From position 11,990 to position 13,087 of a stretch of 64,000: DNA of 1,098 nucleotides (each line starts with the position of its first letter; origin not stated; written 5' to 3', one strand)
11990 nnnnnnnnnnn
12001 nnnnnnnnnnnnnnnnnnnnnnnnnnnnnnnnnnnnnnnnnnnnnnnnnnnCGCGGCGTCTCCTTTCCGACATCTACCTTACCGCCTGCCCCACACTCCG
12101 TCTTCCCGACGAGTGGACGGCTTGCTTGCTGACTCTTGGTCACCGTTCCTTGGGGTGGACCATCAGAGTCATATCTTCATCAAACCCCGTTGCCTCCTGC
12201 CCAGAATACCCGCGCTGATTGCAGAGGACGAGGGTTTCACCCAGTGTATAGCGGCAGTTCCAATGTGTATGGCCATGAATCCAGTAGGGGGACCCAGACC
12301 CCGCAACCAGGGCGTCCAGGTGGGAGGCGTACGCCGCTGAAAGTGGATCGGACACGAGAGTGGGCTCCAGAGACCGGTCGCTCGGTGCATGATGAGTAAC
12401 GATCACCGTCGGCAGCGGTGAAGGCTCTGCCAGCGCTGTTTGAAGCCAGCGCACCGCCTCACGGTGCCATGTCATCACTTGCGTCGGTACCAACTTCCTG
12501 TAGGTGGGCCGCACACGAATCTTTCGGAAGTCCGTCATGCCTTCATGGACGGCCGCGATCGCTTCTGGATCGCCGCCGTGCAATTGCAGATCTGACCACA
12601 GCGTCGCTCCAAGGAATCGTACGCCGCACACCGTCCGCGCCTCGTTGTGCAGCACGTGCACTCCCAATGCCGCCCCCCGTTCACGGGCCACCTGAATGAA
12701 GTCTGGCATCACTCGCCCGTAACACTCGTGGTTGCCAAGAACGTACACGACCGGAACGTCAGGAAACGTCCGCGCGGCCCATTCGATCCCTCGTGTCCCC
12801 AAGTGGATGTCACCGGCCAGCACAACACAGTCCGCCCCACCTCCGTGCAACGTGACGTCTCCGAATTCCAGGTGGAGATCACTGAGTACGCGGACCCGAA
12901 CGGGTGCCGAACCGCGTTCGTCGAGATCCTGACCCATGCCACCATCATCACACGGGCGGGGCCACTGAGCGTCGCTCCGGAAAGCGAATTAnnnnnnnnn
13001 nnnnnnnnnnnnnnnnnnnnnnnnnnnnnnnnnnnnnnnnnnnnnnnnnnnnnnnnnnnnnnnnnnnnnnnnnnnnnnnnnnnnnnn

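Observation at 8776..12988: Lower-GC two-gene island (metallophosphoesterase + membrane-anchored NACHT-like NTPase): candidate undescribed defence/conflict system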

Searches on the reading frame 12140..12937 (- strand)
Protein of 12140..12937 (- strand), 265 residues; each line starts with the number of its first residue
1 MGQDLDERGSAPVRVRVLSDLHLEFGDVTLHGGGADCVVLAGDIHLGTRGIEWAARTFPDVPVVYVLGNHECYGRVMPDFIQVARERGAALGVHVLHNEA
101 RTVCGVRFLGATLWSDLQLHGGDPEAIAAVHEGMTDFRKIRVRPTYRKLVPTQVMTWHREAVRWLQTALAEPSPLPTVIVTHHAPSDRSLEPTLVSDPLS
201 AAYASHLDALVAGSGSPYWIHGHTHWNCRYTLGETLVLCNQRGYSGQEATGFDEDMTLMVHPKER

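Call 4: search_protein_families(library=padloc, proteins=[window:12140-12937:-], max_evalue=0.1)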
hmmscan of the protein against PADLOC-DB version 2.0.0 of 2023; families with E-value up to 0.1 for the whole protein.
window:12140-12937:- (265 aa): 1 family
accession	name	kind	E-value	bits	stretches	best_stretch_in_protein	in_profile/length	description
PDLC04908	PDC-S10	-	0.00012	19.4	1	11-112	8-108/223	-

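Call 5: search_protein_families(library=ncbifam, proteins=[window:12140-12937:-], max_evalue=0.1)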
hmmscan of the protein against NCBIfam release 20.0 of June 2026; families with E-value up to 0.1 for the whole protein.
window:12140-12937:- (265 aa): 1 family
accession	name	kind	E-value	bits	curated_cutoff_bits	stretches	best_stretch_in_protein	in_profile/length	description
NF050112.1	PhdiestSpdARhizob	equivalog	0.042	13.5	400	0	161-188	136-163/264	2', 3'cyclic nucleotide phosphodiesterase SpdA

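Call 6: search_protein_families(library=pfam, proteins=[window:12140-12937:-], max_evalue=0.1)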
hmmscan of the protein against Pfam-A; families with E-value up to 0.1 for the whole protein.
window:12140-12937:- (265 aa): 2 families
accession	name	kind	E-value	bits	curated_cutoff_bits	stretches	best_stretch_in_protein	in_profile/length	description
PF00149.33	Metallophos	-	6.7e-09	36.9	21.5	1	14-226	2-190/191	Calcineurin-like phosphoesterase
PF12850.12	Metallophos_2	-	0.00022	21.7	27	1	14-85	2-79/154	Calcineurin-like phosphoesterase superfamily domain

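Call 13: find_homologous_proteins(query=window:12140-12937:-, max_evalue=0.001)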
Query window:12140-12937:- (265 aa): 7449 proteins with E <= 0.001 among 8000 candidates; the best 120 are listed.
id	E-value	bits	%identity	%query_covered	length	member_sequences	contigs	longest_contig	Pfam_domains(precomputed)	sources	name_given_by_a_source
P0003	7.5e-181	618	100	100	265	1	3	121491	PF00149.34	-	-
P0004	3.7e-84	300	57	94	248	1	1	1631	PF12850.13,PF00149.34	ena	-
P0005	2.6e-81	291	56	94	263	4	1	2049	PF12850.13,PF00149.34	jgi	jgi:UDP-2,3-diacylglucosamine pyrophosphatase LpxH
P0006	4.0e-79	284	57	94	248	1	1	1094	PF12850.13,PF00149.34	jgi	jgi:predicted phosphodiesterase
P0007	5.7e-79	283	54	94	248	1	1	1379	PF12850.13,PF00149.34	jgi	jgi:predicted phosphodiesterase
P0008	5.8e-79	283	52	94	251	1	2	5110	PF12850.13,PF00149.34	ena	-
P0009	6.1e-79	283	55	94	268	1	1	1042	PF12850.13,PF00149.34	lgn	-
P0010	2.7e-78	281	56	93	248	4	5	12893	PF12850.13,PF00149.34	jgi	jgi:hypothetical protein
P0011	1.4e-77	279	54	93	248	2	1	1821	PF12850.13,PF00149.34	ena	-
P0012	1.5e-77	279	52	94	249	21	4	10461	PF12850.13,PF00149.34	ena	-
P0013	5.6e-77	277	54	94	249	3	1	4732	PF12850.13,PF00149.34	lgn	-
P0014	5.8e-76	274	54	93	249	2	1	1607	PF12850.13,PF00149.34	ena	-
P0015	7.8e-76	273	53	94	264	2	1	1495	PF12850.13,PF00149.34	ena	-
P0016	1.3e-75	272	52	93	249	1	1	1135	PF12850.13,PF00149.34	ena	-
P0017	4.4e-75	271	52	94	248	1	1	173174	PF12850.13,PF00149.34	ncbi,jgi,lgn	jgi:predicted phosphodiesterase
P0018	4.5e-75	271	52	95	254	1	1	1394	PF12850.13,PF00149.34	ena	-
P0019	9.2e-75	270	53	93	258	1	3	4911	PF12850.13,PF00149.34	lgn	-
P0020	2.1e-74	268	52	93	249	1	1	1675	PF12850.13,PF00149.34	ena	-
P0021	2.2e-74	268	55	93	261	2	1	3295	PF12850.13,PF00149.34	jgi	jgi:predicted phosphodiesterase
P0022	4.7e-74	267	51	94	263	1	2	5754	PF12850.13,PF00149.34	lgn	-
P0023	2.5e-73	265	53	94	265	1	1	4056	PF12850.13,PF00149.34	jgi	jgi:predicted phosphodiesterase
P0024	3.5e-73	264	51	94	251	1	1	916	PF12850.13,PF00149.34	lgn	-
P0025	3.8e-73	264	52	94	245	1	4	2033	PF12850.13,PF00149.34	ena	-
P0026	4.4e-73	264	52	93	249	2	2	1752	PF12850.13,PF00149.34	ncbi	-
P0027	7.2e-73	263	50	92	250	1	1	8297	PF12850.13,PF00149.34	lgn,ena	-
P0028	7.7e-73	263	52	93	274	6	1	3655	PF00149.34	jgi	jgi:predicted phosphodiesterase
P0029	8.1e-73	263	52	94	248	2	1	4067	PF12850.13,PF00149.34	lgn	-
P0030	1.1e-72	263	54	91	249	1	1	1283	PF12850.13,PF00149.34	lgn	-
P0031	1.8e-72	262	50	94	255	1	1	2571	PF12850.13,PF00149.34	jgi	jgi:Icc-related predicted phosphoesterase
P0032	2.0e-72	262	50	94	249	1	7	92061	PF12850.13,PF00149.34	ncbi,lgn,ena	-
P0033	2.8e-72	261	51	91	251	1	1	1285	PF12850.13,PF00149.34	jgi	jgi:Icc-related predicted phosphoesterase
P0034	4.2e-72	261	52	94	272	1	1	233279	PF12850.13,PF00149.34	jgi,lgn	jgi:predicted phosphodiesterase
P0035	6.3e-72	260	53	91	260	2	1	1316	PF12850.13,PF00149.34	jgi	jgi:predicted phosphodiesterase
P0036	8.0e-72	260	51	94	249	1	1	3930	PF12850.13,PF00149.34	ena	-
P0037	9.1e-72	260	52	94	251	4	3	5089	PF12850.13,PF00149.34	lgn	-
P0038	1.7e-71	259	54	94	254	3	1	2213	PF12850.13,PF00149.34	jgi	jgi:predicted phosphodiesterase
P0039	1.8e-71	259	52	92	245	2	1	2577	PF12850.13,PF00149.34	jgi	-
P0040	3.2e-71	258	52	85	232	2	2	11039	PF12850.13,PF00149.34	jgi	jgi:predicted phosphohydrolase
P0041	6.2e-71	257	53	93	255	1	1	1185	PF12850.13,PF00149.34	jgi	jgi:Icc-related predicted phosphoesterase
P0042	6.3e-71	257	50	95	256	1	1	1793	PF12850.13,PF00149.34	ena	-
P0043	7.1e-71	257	51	94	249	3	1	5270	PF12850.13,PF00149.34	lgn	-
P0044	1.5e-70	256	48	94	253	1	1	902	PF00149.34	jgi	jgi:Icc-related predicted phosphoesterase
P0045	1.6e-70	256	52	93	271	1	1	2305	PF12850.13,PF00149.34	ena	-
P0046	2.1e-70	255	50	94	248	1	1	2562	PF12850.13,PF00149.34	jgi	jgi:predicted phosphodiesterase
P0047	2.3e-70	255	50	94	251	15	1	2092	PF12850.13,PF00149.34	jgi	jgi:predicted phosphohydrolase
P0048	3.1e-70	255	51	94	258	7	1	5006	PF12850.13,PF00149.34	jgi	jgi:Icc-related predicted phosphoesterase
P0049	3.3e-70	255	47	95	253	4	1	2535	PF12850.13,PF00149.34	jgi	jgi:predicted phosphodiesterase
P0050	4.6e-70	254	48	94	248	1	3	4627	PF12850.13,PF00149.34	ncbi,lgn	-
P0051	5.7e-70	254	53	94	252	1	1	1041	PF12850.13,PF00149.34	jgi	jgi:hypothetical protein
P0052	6.8e-70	254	50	93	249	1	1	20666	PF12850.13,PF00149.34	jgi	jgi:predicted phosphodiesterase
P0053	1.2e-69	253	48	94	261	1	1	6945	PF12850.13,PF00149.34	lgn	-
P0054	1.3e-69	253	52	93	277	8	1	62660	PF12850.13,PF00149.34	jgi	jgi:predicted phosphodiesterase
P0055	1.5e-69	253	48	94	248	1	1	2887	PF12850.13,PF00149.34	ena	-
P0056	1.7e-69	252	54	85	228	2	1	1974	PF12850.13,PF00149.34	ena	-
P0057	1.8e-69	252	50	94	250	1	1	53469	PF12850.13,PF00149.34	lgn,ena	-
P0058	1.9e-69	252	50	91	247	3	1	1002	PF12850.13,PF00149.34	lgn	-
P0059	2.2e-69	252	46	94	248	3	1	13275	PF12850.13,PF00149.34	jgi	jgi:predicted phosphodiesterase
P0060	2.5e-69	252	48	93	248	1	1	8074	PF12850.13,PF00149.34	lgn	-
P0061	2.5e-69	252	48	95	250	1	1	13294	PF12850.13,PF00149.34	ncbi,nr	ncbi:MAG: metallophosphoesterase [Phycisphaerales bacterium]|nr:metallophosphoesterase [Phycisphaera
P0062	2.7e-69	252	52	94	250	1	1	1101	PF00149.34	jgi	jgi:hypothetical protein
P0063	3.5e-69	251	49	94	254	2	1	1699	PF12850.13,PF00149.34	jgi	jgi:Icc-related predicted phosphoesterase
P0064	4.2e-69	251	47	94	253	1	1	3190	PF12850.13,PF00149.34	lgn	-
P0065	4.5e-69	251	50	93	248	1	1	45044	PF12850.13,PF00149.34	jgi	jgi:predicted phosphodiesterase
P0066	5.3e-69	251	47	94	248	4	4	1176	PF12850.13,PF00149.34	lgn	-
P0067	7.3e-69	250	48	93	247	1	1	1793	PF12850.13,PF00149.34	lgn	-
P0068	7.5e-69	250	49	94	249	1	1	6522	PF12850.13,PF00149.34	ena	-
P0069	7.8e-69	250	52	94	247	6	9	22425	PF12850.13,PF00149.34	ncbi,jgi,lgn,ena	ncbi:MAG TPA: metallophosphoesterase [Acidobacteriota bacterium]|jgi:predicted phosphodiesterase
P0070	8.2e-69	250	51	93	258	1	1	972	PF12850.13,PF00149.34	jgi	jgi:UDP-2,3-diacylglucosamine pyrophosphatase LpxH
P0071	1.4e-68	249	48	92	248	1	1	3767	PF12850.13,PF00149.34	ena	-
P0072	1.7e-68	249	48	94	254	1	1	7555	PF12850.13,PF00149.34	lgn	-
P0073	1.8e-68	249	50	95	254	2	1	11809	PF12850.13,PF00149.34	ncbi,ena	-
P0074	2.2e-68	249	48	93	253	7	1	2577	PF12850.13,PF00149.34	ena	-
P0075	2.6e-68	248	51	94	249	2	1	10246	PF12850.13,PF00149.34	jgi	jgi:hypothetical protein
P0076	2.7e-68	248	50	94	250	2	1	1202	PF12850.13,PF00149.34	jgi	jgi:predicted phosphodiesterase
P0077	2.8e-68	248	50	94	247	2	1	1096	PF12850.13,PF00149.34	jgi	jgi:predicted phosphodiesterase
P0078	3.6e-68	248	51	88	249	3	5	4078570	PF12850.13,PF00149.34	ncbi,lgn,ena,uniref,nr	ncbi:metallophosphoesterase [Spongiibacter nanhainus]|uniref:Metallophosphoesterase n=1 Tax=Spongiib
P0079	4.0e-68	248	47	94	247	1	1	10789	PF12850.13,PF00149.34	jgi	jgi:Icc-related predicted phosphoesterase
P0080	4.0e-68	248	50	91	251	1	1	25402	PF12850.13,PF00149.34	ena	-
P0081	4.5e-68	248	51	89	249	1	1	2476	PF12850.13,PF00149.34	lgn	-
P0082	4.7e-68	248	50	94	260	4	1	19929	PF12850.13,PF00149.34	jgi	jgi:predicted phosphodiesterase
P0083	6.3e-68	247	51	94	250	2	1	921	PF12850.13,PF00149.34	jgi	jgi:3',5'-cyclic AMP phosphodiesterase CpdA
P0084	7.1e-68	247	48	95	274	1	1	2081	PF12850.13,PF00149.34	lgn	-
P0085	8.0e-68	247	51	94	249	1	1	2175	PF12850.13,PF00149.34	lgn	-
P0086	8.2e-68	247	49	93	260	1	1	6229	PF12850.13,PF00149.34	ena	-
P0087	1.4e-67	246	47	93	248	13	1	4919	PF12850.13,PF00149.34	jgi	jgi:Icc-related predicted phosphoesterase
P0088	1.4e-67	246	48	93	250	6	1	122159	PF12850.13,PF00149.34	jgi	jgi:Icc-related predicted phosphoesterase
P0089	1.5e-67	246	48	94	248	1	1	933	PF12850.13,PF00149.34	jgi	jgi:predicted phosphodiesterase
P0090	1.5e-67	246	46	95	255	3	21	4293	PF12850.13,PF00149.34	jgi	jgi:hypothetical protein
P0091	1.5e-67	246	47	94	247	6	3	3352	PF12850.13,PF00149.34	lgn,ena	-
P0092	1.5e-67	246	48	93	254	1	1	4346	PF12850.13,PF00149.34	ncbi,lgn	ncbi:MAG: metallophosphoesterase [Bacteroidales bacterium]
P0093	1.6e-67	246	47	93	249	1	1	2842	PF12850.13,PF00149.34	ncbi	-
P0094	2.3e-67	245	49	94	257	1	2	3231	PF12850.13,PF00149.34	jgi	-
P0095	2.9e-67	245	48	94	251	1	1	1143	PF12850.13,PF00149.34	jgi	jgi:Icc-related predicted phosphoesterase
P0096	3.0e-67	245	48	94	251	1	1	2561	PF12850.13,PF00149.34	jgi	jgi:predicted phosphohydrolase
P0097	3.4e-67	245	52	84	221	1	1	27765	PF00149.34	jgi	jgi:predicted phosphohydrolase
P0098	3.6e-67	245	46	94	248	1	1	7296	PF12850.13,PF00149.34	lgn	-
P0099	3.9e-67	245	51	92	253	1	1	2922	PF12850.13,PF00149.34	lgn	-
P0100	7.6e-67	244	49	88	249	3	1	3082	PF12850.13,PF00149.34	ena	-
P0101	7.9e-67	244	45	94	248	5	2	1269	PF12850.13,PF00149.34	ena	-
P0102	1.1e-66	243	47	94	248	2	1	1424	PF12850.13,PF00149.34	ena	-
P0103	1.2e-66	243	46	94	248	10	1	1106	PF12850.13,PF00149.34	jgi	jgi:predicted phosphodiesterase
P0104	1.3e-66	243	50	88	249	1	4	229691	PF12850.13,PF00149.34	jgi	jgi:predicted phosphodiesterase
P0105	1.4e-66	243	49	93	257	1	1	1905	PF12850.13,PF00149.34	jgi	jgi:predicted phosphodiesterase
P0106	1.5e-66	243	47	94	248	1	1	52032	PF12850.13,PF00149.34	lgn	-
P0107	1.9e-66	242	49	91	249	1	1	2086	PF12850.13,PF00149.34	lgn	-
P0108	2.0e-66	242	48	88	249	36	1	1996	PF12850.13,PF00149.34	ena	-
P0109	2.2e-66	242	48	94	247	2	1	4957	PF12850.13,PF00149.34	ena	-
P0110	2.2e-66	242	49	94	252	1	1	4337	PF12850.13,PF00149.34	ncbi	-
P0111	2.8e-66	242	50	94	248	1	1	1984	PF12850.13,PF00149.34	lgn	-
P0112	2.9e-66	242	49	91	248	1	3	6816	PF12850.13,PF00149.34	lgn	-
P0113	3.2e-66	242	48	94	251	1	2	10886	PF12850.13,PF00149.34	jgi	jgi:hypothetical protein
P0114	3.8e-66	241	47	94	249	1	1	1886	PF12850.13,PF00149.34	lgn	-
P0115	3.9e-66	241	48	93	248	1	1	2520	PF12850.13,PF00149.34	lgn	-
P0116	4.1e-66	241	49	94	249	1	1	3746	PF12850.13,PF00149.34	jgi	jgi:Icc-related predicted phosphoesterase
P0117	4.1e-66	241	45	94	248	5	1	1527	PF12850.13,PF00149.34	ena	-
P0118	4.4e-66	241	51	94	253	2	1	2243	PF12850.13,PF00149.34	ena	-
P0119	5.5e-66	241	47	91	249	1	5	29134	PF12850.13,PF00149.34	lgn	-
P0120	5.7e-66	241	47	94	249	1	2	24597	PF12850.13,PF00149.34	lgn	-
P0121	5.7e-66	241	51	94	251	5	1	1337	PF12850.13,PF00149.34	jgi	jgi:predicted phosphodiesterase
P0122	5.8e-66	241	47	94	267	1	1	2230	PF12850.13,PF00149.34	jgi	jgi:predicted phosphohydrolase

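Call 20: find_encoding_contigs(protein=P0017, flank=6000, max_places=2)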
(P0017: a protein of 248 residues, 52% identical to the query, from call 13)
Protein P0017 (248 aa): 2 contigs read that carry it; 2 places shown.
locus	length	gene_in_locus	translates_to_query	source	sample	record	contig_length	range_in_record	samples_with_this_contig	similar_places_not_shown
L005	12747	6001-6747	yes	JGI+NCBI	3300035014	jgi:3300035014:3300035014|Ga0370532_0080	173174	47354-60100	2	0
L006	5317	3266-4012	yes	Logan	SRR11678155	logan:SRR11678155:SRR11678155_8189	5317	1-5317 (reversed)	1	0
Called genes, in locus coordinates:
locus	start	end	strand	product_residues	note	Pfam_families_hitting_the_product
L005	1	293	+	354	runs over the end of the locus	PF01447:Peptidase_M4, PF02868:Peptidase_M4_C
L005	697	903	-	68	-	-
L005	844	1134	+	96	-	-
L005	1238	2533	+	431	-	PF00245:Alk_phosphatase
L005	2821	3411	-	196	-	PF01205:Impact_N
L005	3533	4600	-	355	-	PF01408:GFO_IDH_MocA, PF03447:NAD_binding_3 (weak), PF02894:GFO_IDH_MocA_C, PF22725:GFO_IDH_MocA_C3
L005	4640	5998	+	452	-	PF01425:Amidase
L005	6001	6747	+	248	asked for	PF00149:Metallophos, PF12850:Metallophos_2 (faint)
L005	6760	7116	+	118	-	-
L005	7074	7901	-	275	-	PF00797:Acetyltransf_2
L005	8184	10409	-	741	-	PF03176:MMPL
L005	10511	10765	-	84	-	-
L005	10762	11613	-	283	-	PF00581:Rhodanese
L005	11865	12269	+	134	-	-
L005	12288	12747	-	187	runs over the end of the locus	PF05685:Uma2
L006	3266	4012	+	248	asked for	PF00149:Metallophos, PF12850:Metallophos_2 (faint)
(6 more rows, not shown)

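Call 21: find_encoding_contigs(protein=P0034, flank=6000, max_places=2)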
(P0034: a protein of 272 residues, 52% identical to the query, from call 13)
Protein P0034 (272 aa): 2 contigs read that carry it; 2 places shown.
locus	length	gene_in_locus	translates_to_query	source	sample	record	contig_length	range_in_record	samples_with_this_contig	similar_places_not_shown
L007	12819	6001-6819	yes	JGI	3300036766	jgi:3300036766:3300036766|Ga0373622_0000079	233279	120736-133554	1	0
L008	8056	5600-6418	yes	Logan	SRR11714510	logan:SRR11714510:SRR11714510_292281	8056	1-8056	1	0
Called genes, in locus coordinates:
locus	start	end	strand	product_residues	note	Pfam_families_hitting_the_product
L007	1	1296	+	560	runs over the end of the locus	PF16450:Prot_ATP_ID_OB_C (weak), PF13191:AAA_16 (weak), PF00004:AAA, PF07728:AAA_5 (weak), PF13401:AAA_22 (weak), PF20720:nSTAND3 (weak)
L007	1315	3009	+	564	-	PF03136:Pup_ligase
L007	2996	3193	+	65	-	-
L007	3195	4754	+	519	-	PF03136:Pup_ligase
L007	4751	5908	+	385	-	-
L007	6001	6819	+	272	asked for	PF00149:Metallophos, PF12850:Metallophos_2 (faint)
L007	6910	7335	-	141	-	PF01850:PIN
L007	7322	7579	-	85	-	PF09957:VapB_antitoxin (weak)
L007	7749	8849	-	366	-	-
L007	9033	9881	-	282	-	-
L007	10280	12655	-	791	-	PF13271:DUF4062, PF13191:AAA_16, PF24883:NPHP3_N (weak), PF05729:NACHT, PF13401:AAA_22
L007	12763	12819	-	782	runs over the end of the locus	-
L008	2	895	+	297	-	?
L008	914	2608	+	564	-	PF03136:Pup_ligase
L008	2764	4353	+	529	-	PF03136:Pup_ligase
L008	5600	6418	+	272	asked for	PF00149:Metallophos, PF12850:Metallophos_2 (faint)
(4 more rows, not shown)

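Call 22: find_encoding_contigs(protein=P0078, flank=6000, max_places=2)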
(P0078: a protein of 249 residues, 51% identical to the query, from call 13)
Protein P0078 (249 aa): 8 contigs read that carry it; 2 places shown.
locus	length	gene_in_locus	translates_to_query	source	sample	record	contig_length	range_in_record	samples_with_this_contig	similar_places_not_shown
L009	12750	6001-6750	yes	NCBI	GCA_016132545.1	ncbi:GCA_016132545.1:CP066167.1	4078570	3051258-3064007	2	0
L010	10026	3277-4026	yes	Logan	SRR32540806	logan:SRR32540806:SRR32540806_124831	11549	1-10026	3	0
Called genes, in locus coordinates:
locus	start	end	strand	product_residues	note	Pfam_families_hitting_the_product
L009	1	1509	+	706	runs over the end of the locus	PF00378:ECH_1, PF16113:ECH_2, PF07992:Pyr_redox_2 (faint), PF02737:3HCDH_N, PF00725:3HCDH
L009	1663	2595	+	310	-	PF07848:PaaX, PF20803:PaaX_M, PF08223:PaaX_C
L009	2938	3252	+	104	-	-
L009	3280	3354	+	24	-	-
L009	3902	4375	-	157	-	PF06941:NT5C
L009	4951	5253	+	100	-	PF08681:TacA1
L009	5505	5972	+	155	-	-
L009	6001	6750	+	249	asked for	PF00149:Metallophos, PF12850:Metallophos_2 (faint)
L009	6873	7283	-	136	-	-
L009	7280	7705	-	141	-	PF12844:HTH_19, PF01381:HTH_3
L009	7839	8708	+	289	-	-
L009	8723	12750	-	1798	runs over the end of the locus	PF00589:Phage_integrase (faint)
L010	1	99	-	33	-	?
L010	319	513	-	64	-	-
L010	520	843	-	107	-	-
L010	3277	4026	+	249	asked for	PF00149:Metallophos, PF12850:Metallophos_2 (faint)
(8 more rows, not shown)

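Call 26: find_related_loci(query=A2, collection=genome_contigs, flank=8000)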
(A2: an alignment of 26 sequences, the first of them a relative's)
Query A2 (265 aa) in genome_contigs; peptide patterns used: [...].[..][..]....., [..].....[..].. (x = any residue, [..] = any of these).
600 stretches matched a pattern (row limit reached: there are more); 443 encode a relative of the query (tblastn E <= 1e-3); the best 80 are kept; 80 distinct loci.
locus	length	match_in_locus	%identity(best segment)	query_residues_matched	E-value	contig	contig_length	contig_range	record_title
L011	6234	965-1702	46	8-253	2e-70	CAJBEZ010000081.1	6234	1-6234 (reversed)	MAG: uncultured Desulfomonile sp. isolate Loc090721-8-6m_bin-0154 genome assembly, contig: bin-0154:081/120, whole genom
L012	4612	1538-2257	48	13-253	2e-69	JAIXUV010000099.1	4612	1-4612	MAG: Verrucomicrobiales bacterium isolate D1_MAG_00042 pond_D1_MAG_00042_000000000013, whole genome shotgun sequence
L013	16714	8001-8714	44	13-253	3e-67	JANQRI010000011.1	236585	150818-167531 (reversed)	MAG: Gammaproteobacteria bacterium isolate IP29b_bin.56 k99_1032349, whole genome shotgun sequence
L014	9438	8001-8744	46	13-260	5e-67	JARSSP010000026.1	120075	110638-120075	MAG: Candidatus Contendobacter sp. isolate SCELSE-3-Con NODE_213_length_120075_cov_92.446326, whole genome shotgun seque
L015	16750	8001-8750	44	13-260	6e-65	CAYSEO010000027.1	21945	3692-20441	MAG TPA_asm: uncultured bacterium isolate SRP128890_co1_105 genome assembly, contig: NODE_3891_length_21945_cov_6.547419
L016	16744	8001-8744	46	13-260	9e-65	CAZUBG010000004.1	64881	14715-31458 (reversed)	MAG TPA_asm: uncultured Bifidobacteriaceae bacterium isolate binchicken_co3_517 genome assembly, contig: NODE_1207_lengt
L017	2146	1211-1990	44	13-260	6e-66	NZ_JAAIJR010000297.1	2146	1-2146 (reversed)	Thiorhodococcus mannitoliphagus strain DSM 18266 NODE_297_length_2146_cov_24.7438, whole genome shotgun sequence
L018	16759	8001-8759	40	8-260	8e-64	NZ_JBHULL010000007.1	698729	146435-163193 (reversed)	Pedobacter vanadiisoli strain KCTC 42866 soapdenovo_K_127_7, whole genome shotgun sequence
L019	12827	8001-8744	43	13-260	2e-63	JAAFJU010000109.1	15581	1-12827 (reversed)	MAG: Synechococcales cyanobacterium bin31.maxbin.ball.101 WN_Cyanobacteriales_2_scaffold_75, whole genome shotgun sequen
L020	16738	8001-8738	43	13-260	2e-63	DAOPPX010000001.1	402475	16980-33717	MAG TPA_asm: Verrucomicrobiota bacterium isolate AMR_MDS_1537 NODE_13_length_402475_cov_39.320126, whole genome shotgun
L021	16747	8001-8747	40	10-258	2e-63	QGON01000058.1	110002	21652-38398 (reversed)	MAG: bacterium endosymbiont of Escarpia laminata isolate MRB-2015-B NODE_14_length_110002_cov_16.6612_ID_5973, whole gen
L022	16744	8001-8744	39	13-260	1e-62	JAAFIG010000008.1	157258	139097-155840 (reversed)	MAG: Deinococcales bacterium isolate bin18.concoct.ball.099 WN_Deinococcales_1_scaffold_8, whole genome shotgun sequence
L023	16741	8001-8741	42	13-260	3e-62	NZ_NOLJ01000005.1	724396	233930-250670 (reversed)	Nostoc sp. 'Peltigera membranacea cyanobiont' 210A scaffold5, whole genome shotgun sequence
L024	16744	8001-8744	40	13-260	1e-61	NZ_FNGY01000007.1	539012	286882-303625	Pedobacter steynii strain DSM 19110, whole genome shotgun sequence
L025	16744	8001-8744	40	13-260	4e-61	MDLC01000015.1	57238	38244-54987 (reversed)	Candidatus Endobugula sertula isolate AB1-4 AB835_contig000015, whole genome shotgun sequence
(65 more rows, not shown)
